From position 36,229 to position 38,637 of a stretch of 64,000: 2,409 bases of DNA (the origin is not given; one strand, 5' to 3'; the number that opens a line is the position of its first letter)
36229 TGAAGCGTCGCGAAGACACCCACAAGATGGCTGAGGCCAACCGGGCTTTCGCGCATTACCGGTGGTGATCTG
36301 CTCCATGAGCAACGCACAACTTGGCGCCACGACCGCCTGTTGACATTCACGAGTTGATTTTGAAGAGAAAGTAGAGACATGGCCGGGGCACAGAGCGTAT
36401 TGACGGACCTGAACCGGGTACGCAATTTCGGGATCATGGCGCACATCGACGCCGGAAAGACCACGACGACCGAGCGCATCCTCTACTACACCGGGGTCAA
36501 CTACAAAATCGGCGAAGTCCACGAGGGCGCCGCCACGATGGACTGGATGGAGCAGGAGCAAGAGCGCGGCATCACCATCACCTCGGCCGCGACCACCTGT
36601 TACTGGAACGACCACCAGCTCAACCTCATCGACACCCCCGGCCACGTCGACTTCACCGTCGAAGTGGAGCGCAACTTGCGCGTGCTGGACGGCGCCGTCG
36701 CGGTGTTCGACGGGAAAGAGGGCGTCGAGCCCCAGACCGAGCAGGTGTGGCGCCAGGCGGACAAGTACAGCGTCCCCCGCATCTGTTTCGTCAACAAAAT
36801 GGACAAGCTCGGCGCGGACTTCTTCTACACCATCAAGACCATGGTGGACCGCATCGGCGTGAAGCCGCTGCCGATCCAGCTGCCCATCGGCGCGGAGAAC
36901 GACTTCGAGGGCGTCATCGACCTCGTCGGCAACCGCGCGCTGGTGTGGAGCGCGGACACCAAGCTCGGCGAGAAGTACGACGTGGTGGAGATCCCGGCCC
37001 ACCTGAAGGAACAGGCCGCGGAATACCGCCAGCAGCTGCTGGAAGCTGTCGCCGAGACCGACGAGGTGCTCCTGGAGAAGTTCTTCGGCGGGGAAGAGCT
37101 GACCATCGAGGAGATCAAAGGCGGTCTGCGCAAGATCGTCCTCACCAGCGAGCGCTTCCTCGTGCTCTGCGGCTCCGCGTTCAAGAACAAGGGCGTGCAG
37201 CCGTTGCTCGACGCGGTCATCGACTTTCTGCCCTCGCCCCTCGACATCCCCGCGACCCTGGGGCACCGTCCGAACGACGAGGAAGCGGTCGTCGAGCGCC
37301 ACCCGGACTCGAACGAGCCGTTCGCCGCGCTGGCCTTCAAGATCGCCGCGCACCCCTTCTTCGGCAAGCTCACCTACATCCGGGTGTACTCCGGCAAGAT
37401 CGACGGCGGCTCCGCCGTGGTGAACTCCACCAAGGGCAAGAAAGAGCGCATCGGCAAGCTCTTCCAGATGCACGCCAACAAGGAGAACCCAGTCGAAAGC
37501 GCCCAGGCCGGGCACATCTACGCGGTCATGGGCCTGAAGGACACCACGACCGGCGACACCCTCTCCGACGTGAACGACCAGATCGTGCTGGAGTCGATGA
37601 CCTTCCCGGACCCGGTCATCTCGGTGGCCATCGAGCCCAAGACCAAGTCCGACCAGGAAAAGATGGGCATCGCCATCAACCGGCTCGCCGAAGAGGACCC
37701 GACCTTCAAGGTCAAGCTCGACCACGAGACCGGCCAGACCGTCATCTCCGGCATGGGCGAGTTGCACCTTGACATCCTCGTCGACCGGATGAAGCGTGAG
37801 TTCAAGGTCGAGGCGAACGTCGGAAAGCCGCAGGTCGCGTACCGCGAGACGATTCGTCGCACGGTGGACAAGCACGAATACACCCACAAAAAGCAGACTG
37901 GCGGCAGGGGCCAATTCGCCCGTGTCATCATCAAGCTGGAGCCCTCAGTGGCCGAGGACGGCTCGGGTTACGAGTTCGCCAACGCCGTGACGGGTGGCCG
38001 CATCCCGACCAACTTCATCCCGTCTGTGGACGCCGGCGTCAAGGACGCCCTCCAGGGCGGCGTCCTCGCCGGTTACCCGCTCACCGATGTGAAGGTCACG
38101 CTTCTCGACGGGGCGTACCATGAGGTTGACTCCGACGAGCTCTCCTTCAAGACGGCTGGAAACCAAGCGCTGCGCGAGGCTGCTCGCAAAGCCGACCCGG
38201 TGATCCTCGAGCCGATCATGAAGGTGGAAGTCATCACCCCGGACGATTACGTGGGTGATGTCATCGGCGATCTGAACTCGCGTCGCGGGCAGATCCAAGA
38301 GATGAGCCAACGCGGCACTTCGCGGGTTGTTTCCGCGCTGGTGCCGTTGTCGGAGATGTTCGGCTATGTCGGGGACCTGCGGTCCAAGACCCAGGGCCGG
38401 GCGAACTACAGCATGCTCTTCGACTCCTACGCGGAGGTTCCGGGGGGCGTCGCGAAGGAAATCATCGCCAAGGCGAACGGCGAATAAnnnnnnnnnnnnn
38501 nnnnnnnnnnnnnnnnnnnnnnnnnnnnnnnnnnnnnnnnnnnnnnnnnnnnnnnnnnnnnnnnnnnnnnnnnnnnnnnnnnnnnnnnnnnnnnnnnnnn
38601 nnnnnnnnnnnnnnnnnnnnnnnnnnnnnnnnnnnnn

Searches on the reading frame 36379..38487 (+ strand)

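Call 16: search_protein_families(library=pfam, proteins=[window:36379-38487:+], max_evalue=0.001)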
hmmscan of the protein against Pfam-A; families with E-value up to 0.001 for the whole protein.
window:36379-38487:+ (702 aa): 8 families
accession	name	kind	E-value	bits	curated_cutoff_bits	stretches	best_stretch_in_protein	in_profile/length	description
PF00009.33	GTP_EFTU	-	5.7e-66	222.1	26.5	1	13-286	2-188/188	Elongation factor Tu GTP binding domain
PF03764.24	EFG_IV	-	7.5e-45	152.1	24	1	484-605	1-120/121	Elongation factor G, domain IV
PF14492.12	EFG_III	-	3.1e-35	120.5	27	1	409-483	1-75/75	Elongation Factor G, domain III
PF00679.30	EFG_C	-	4.9e-30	103.8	27.9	1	609-693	2-87/89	Elongation factor G C-terminus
PF03144.31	GTP_EFTU_D2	-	3.1e-15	56.8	30.3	1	329-395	1-72/73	Elongation factor Tu domain 2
PF22042.2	EF-G_D2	-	3.3e-15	56.4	27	1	314-397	1-83/84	Elongation factor G domain 2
PF16658.11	RF3_C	-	1.7e-06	28.3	40.1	1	417-500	14-97/132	Class II release factor RF3, C-terminal domain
PF01926.29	MMR_HSR1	-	0.00013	22.5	21.9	1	61-140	28-113/113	50S ribosome-binding GTPase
